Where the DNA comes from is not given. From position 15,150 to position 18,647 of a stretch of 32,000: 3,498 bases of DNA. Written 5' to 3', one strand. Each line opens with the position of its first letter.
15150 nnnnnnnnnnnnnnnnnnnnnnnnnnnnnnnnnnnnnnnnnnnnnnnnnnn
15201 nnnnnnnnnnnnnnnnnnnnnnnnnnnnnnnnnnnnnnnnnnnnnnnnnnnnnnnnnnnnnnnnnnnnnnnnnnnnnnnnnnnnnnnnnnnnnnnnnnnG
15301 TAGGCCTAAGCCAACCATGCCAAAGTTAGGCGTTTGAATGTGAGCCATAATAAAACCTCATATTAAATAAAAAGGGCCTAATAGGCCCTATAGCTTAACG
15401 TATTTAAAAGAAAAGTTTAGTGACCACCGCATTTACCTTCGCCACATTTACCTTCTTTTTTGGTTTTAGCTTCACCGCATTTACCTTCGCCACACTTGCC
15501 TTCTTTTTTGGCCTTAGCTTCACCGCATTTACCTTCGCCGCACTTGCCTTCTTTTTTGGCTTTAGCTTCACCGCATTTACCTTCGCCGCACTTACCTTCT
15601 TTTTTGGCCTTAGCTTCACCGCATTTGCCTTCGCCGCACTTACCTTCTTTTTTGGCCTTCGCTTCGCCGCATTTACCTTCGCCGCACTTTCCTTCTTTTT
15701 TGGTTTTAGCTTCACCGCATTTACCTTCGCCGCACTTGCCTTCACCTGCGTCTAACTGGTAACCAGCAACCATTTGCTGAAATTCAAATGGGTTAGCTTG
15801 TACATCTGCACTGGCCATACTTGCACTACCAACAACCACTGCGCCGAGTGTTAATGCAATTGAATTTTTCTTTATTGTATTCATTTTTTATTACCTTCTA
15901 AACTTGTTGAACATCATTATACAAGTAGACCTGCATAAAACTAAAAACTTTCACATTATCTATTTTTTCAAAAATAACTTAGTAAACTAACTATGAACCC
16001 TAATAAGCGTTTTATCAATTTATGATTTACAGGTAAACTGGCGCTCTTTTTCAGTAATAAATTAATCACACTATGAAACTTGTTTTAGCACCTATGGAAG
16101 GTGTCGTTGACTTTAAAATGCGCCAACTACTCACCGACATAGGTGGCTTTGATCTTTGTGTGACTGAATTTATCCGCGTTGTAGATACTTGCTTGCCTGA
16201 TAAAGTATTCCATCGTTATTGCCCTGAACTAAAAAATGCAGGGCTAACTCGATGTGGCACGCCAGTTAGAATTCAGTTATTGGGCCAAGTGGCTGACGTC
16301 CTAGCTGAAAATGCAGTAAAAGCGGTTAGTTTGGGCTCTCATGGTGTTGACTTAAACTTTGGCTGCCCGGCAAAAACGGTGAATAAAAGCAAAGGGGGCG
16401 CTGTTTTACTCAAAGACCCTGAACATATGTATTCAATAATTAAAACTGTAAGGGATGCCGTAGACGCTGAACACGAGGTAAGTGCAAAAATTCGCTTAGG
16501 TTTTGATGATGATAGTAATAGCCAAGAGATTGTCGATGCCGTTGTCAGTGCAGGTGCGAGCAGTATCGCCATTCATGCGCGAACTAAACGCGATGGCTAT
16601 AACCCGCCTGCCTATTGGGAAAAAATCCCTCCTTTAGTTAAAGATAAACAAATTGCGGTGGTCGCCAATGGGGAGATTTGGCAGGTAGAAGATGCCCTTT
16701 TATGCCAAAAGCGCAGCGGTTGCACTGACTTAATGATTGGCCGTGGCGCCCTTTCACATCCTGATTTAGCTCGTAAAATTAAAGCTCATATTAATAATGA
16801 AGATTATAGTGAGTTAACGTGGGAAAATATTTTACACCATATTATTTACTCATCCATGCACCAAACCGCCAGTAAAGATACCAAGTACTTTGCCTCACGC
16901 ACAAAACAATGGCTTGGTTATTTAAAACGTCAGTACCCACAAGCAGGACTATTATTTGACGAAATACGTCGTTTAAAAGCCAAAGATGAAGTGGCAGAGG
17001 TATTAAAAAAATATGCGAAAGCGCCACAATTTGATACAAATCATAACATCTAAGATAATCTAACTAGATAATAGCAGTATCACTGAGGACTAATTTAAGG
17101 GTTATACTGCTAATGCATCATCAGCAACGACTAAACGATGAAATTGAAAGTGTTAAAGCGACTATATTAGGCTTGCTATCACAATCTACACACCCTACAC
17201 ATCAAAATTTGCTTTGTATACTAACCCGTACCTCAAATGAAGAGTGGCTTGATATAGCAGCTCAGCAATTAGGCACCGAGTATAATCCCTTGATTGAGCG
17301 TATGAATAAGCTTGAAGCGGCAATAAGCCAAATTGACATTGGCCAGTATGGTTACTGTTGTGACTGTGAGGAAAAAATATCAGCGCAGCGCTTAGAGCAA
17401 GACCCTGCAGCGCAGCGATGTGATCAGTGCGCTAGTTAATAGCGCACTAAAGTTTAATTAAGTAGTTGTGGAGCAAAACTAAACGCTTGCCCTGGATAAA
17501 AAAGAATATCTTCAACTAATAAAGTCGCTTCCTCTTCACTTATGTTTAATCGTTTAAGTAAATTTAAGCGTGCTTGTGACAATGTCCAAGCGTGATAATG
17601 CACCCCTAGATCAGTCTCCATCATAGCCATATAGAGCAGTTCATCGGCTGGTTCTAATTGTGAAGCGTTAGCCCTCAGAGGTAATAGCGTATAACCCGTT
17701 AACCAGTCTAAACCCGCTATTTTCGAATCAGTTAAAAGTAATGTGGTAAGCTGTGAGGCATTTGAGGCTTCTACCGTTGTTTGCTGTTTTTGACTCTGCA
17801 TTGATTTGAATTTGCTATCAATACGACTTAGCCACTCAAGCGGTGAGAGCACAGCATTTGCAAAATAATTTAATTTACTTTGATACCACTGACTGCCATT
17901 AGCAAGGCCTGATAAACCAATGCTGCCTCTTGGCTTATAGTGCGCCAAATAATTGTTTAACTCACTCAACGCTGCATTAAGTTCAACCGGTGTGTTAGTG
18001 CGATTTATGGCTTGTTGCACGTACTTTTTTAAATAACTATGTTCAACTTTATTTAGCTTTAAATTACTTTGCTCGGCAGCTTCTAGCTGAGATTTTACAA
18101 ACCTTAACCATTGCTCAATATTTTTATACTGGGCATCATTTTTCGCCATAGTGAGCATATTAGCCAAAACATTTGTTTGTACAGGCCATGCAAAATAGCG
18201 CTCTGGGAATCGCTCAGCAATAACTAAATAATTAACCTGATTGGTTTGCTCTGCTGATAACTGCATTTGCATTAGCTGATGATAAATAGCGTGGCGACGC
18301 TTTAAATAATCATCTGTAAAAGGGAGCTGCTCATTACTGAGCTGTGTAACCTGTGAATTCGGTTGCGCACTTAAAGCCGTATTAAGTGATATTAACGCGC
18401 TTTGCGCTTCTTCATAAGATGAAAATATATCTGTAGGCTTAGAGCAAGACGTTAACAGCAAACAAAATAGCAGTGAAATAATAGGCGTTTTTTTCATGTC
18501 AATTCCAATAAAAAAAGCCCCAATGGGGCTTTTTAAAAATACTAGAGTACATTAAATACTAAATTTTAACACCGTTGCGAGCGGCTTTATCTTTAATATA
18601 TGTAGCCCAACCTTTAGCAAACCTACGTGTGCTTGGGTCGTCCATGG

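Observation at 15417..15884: Precursor built from 48-bp tandem repeats whose differences are almost purely synonymous; four overlapping open frames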

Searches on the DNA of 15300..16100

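Call 52: search_rna_families(source=window, start=15300, end=16100, threshold=evalue, max_evalue=1)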
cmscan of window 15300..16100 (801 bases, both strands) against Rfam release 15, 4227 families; matches with E-value up to 1: 1.
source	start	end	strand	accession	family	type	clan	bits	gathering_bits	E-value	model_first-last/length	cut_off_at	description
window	15972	16090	-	RF04313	aspC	Cis-reg;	-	23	100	0.54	1-124/124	no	aspC ncRNA motif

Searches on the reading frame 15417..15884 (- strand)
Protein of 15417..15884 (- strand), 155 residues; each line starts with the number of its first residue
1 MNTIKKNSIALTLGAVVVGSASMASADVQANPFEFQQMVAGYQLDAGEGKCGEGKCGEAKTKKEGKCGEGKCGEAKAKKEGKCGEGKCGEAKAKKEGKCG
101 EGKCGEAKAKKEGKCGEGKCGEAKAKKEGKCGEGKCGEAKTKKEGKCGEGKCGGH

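Call 5: search_protein_families(library=pfam, proteins=[window:15417-15884:-], max_evalue=0.1)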
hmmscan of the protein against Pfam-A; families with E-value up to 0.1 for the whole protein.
window:15417-15884:- (155 aa): 1 family
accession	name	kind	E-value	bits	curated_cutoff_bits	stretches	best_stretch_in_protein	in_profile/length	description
PF08017.16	Fibrinogen_BP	-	0.018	13.8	50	1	48-145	43-140/425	Fibrinogen binding protein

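Call 6: search_protein_families(library=ncbifam, proteins=[window:15417-15884:-], max_evalue=0.1)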
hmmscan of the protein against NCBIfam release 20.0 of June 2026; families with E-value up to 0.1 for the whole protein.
window:15417-15884:- (155 aa): 2 families
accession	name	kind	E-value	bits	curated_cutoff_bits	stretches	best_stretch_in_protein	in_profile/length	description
NF050137.2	KCGExKCG_twice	domain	7.4e-44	147.1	19.5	6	112-138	1-28/29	HvfA family oxazolone/thioamide-modified RiPP metallophore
NF050188.1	OxThioModRiPPHvfA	equivalog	1.6e-27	95.9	95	4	9-89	7-94/96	oxazolone/thioamide-modified RiPP metallophore HvfA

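Call 22: list_cluster_members(proteins=[window:15417-15884:-, window:14491-15348:-, window:13684-14436:-])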
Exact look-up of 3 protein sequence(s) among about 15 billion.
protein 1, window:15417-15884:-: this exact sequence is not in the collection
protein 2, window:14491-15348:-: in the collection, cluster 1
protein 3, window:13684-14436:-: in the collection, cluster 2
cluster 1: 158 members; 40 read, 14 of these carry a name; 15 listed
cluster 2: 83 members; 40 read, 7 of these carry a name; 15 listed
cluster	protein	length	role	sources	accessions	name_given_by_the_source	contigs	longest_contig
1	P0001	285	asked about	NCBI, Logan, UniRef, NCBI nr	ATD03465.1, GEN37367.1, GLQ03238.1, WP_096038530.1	UPF0276 protein [Pseudoalteromonas tetraodonis GFC] | UPF0276 protein GCM10007914_21190 n=1 Tax=Pseudoalteromonas tetraodonis GFC TaxID=1315271 ... | DUF692 domain-containing protein [Pseudoalteromonas tetraodonis]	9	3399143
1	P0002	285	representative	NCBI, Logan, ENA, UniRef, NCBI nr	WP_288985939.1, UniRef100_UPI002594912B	DUF692 domain-containing protein [uncultured Pseudoalteromonas sp.] | HvfB family MNIO-type RiPP peptide maturase n=1 Tax=uncultured Pseudoalteromonas sp. ...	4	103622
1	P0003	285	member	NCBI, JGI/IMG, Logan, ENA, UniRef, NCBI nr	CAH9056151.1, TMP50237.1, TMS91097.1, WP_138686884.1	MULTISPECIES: DUF692 domain-containing protein [Pseudoalteromonas] | hypothetical protein | UPF0276 protein PSEHALCIP103_01397 n=1 Tax=Pseudoalteromonas haloplanktis TaxID=228 ...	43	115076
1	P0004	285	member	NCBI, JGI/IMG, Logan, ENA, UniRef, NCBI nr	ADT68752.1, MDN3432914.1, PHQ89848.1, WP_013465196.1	DUF692 domain-containing protein [Pseudoalteromonas sp. APC 3356] | uncharacterized protein | HvfB family MNIO-type RiPP peptide maturase n=1 Tax=unclassified Pseudoalteromonas ...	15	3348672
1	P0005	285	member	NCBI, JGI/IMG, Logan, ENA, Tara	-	uncharacterized protein (UPF0276 family) | strand:+ start:159 stop:1016 length:858 start_codon:yes stop_codon:yes gene_type:complete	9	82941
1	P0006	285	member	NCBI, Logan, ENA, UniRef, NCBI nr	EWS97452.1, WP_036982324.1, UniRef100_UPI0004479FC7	hypothetical protein BG00_13400 [Pseudoalteromonas sp. SCSIO_11900] | HvfB family MNIO-type RiPP peptide maturase n=1 Tax=Pseudoalteromonas sp. SCSIO_11900 ... | DUF692 domain-containing protein [Pseudoalteromonas sp. SCSIO_11900]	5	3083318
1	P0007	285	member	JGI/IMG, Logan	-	uncharacterized protein (UPF0276 family)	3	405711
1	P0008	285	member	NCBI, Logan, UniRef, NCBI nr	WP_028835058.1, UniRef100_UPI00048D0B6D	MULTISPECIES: HvfB family MNIO-type RiPP peptide maturase [unclassified Pseudoalteromonas] | HvfB family MNIO-type RiPP peptide maturase n=1 Tax=unclassified Pseudoalteromonas ... | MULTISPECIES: DUF692 domain-containing protein [unclassified Pseudoalteromonas]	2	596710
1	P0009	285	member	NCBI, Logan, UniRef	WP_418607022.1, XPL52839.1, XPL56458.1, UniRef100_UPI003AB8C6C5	DUF692 domain-containing protein [Pseudoalteromonas sp. US3C1013] | HvfB family MNIO-type RiPP peptide maturase n=1 Tax=unclassified Pseudoalteromonas ...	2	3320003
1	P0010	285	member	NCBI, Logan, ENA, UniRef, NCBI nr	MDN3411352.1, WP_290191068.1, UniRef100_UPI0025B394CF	DUF692 domain-containing protein [Pseudoalteromonas sp. APC 3250] | HvfB family MNIO-type RiPP peptide maturase n=1 Tax=Pseudoalteromonas sp. APC 3250 ...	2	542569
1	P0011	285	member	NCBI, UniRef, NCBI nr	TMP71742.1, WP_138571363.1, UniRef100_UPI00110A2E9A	DUF692 domain-containing protein [Pseudoalteromonas sp. S1608] | HvfB family MNIO-type RiPP peptide maturase n=1 Tax=Pseudoalteromonas sp. S1608 ...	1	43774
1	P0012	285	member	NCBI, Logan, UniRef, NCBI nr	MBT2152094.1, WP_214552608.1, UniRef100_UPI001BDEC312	DUF692 domain-containing protein [Pseudoalteromonas tetraodonis] | HvfB family MNIO-type RiPP peptide maturase n=1 Tax=Pseudoalteromonas tetraodonis ...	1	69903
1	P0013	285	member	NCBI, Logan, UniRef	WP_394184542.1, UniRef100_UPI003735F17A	HvfB family MNIO-type RiPP peptide maturase [Pseudoalteromonas tetraodonis] | HvfB family MNIO-type RiPP peptide maturase n=1 Tax=Pseudoalteromonas tetraodonis ...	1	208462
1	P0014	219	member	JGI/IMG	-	uncharacterized protein (UPF0276 family)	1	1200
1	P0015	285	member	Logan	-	-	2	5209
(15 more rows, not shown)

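Call 28: find_homologous_proteins(query=window:15417-15884:-, max_evalue=0.00001)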
Query window:15417-15884:- (155 aa): 5514 proteins with E <= 0.00001 among 8000 candidates; the best 120 are listed.
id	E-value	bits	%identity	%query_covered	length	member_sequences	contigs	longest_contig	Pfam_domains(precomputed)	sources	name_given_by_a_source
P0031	8.7e-53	196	100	34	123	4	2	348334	-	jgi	-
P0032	6.1e-51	190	77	34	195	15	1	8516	-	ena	-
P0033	6.6e-50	187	-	-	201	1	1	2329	-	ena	-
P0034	1.6e-49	186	98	34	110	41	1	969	-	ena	-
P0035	1.0e-45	173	83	50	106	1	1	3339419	-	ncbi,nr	ncbi:hypothetical protein FHG08_13030 [Pseudoalteromonas sp. Scap03]|nr:hypothetical protein [Pseudo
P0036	2.1e-43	166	62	68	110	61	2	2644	-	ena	-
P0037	3.6e-43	165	70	58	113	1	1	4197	-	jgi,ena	-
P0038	2.8e-42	162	77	60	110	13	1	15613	-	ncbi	-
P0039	1.0e-41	160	76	50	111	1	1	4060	-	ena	-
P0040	2.2e-40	156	80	65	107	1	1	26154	-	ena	-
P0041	2.6e-39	153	70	67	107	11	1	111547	-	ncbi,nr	ncbi:hypothetical protein L1264_07885, partial [Pseudoalteromonas sp. APAL1]|nr:hypothetical protein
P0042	5.4e-39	151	60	34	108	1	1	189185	-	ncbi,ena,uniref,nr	ncbi:HvfA family oxazolone/thioamide-modified RiPP metallophore [Algicola sagamiensis]|uniref:HvfA f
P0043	8.8e-39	151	85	34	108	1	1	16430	-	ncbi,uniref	ncbi:hypothetical protein, partial [uncultured Pseudoalteromonas sp.]|uniref:HvfA family oxazolone/t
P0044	3.1e-38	149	88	34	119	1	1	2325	-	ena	-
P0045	3.8e-38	149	67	79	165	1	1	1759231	-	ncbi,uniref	ncbi:hypothetical protein GCM10023151_04010 [Kangiella marina]|uniref:Low-complexity protein n=2 Tax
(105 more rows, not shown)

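Call 48: predict_structure(alignment_id=A2)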
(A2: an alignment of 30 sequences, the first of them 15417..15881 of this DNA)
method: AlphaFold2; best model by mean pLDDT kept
length: 154 residues; sequences in the alignment: 30
mean_pLDDT: 44.2   pTM: 0.11
mean pLDDT of the five models: 44.2, 41.7, 41.2, 39.3, 39.1
residues with pLDDT >= 90: 0; 70-90: 0; 50-70: 43; < 50: 111
segments of 3 or more residues with pLDDT < 50: 47-142, 144-149, 151-154
pLDDT, mean of each block of 10 residues (from residue 1): 55 54 53 56 51 41 38 37 36 37 38 39 39 43 47 40
secondary structure, 60 per line:
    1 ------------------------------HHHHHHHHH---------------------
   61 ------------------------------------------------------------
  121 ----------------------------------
elements in order: H31-39

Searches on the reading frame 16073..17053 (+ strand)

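Call 7: search_protein_families(library=ncbifam, proteins=[window:16073-17053:+], max_evalue=0.001)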
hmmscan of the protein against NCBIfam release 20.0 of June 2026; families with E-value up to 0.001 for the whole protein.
window:16073-17053:+ (326 aa): 6 families
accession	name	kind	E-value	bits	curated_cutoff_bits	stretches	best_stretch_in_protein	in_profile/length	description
NF007838.0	PRK10550.1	equivalog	2e-102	342.3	395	1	1-314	1-310/312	tRNA dihydrouridine(16) synthase DusC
TIGR00737.1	nifR3_yhdG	equivalog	4.6e-50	170.6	293.3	1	2-316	9-316/319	tRNA dihydrouridine synthase DusB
NF008774.0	PRK11815.1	equivalog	2.5e-27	95.7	269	1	57-282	61-292/337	tRNA dihydrouridine(20/20a) synthase DusA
TIGR00742.1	yjbN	subfamily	8.2e-18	64.8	397.2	1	61-265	53-264/318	tRNA dihydrouridine(20/20a) synthase DusA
TIGR01037.2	pyrD_sub1_fam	subfamily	0.00029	20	270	0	68-167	96-188/300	dihydroorotate dehydrogenase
NF005574.0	PRK07259.1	equivalog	0.00029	19.8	269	0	59-166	91-190/304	dihydroorotate dehydrogenase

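Call 8: search_protein_families(library=pfam, proteins=[window:16073-17053:+], max_evalue=0.001)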
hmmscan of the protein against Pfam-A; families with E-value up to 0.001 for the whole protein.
window:16073-17053:+ (326 aa): 1 family
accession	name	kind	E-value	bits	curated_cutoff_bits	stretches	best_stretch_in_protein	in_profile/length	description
PF01207.24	Dus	-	1.4e-70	238.3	20.4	1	5-312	2-303/311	Dihydrouridine synthase (Dus)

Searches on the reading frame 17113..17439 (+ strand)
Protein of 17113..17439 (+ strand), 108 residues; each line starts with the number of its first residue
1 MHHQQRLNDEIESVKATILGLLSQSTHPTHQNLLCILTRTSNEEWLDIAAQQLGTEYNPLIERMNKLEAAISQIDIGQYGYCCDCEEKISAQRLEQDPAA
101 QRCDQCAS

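Call 7: search_protein_families(library=ncbifam, proteins=[window:17113-17439:+], max_evalue=0.001)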
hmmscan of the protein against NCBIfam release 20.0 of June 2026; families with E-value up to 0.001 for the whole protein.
window:17113-17439:+ (108 aa): 5 families
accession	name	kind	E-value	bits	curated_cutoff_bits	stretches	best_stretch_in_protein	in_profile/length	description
TIGR02420.1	dksA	equivalog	6.9e-10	39.3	115.5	1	64-106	65-107/110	RNA polymerase-binding protein DksA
TIGR02890.1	bacill_yteA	subfamily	3e-09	37.2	134.4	1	62-107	69-114/159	regulatory protein, yteA family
NF033459.1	DksA_like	equivalog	5.4e-08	33.1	105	1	62-106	61-105/113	RNA polymerase-binding protein DksA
TIGR02419.1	C4_traR_proteo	subfamily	5.7e-05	23.6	59.7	1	74-107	27-60/64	phage/conjugal plasmid C-4 type zinc finger protein, TraR family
NF008045.0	PRK10778.1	equivalog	0.00022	21.5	289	1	64-107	96-139/151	RNA polymerase-binding protein DksA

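Call 8: search_protein_families(library=pfam, proteins=[window:17113-17439:+], max_evalue=0.001)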
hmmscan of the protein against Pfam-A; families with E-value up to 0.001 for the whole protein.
window:17113-17439:+ (108 aa): 1 family
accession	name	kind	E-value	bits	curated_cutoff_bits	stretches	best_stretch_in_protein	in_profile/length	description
PF01258.23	zf-dskA_traR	-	6.3e-07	29.7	24.9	1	77-107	1-31/36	Prokaryotic dksA/traR C4-type zinc finger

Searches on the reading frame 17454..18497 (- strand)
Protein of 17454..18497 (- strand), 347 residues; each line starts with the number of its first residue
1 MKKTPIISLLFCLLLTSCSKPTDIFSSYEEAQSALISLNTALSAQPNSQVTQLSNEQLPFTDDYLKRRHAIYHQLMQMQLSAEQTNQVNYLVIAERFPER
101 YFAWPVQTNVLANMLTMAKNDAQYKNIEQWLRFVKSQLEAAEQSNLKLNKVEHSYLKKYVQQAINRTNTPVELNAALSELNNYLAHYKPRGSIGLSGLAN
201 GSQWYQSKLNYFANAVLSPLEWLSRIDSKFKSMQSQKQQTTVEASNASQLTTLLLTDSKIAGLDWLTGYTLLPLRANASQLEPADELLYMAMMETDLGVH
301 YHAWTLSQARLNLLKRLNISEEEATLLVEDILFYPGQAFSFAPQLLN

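Call 7: search_protein_families(library=ncbifam, proteins=[window:17454-18497:-], max_evalue=0.001)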
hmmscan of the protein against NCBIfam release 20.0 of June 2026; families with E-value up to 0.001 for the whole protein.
window:17454-18497:- (347 aa): 0 families

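Call 8: search_protein_families(library=pfam, proteins=[window:17454-18497:-], max_evalue=0.001)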
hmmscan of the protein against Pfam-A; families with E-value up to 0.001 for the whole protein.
window:17454-18497:- (347 aa): 1 family
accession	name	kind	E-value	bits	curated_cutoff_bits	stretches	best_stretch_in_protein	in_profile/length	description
PF05960.17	DUF885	-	1.9e-10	41.4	32.4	2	69-244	84-257/532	Bacterial protein of unknown function (DUF885)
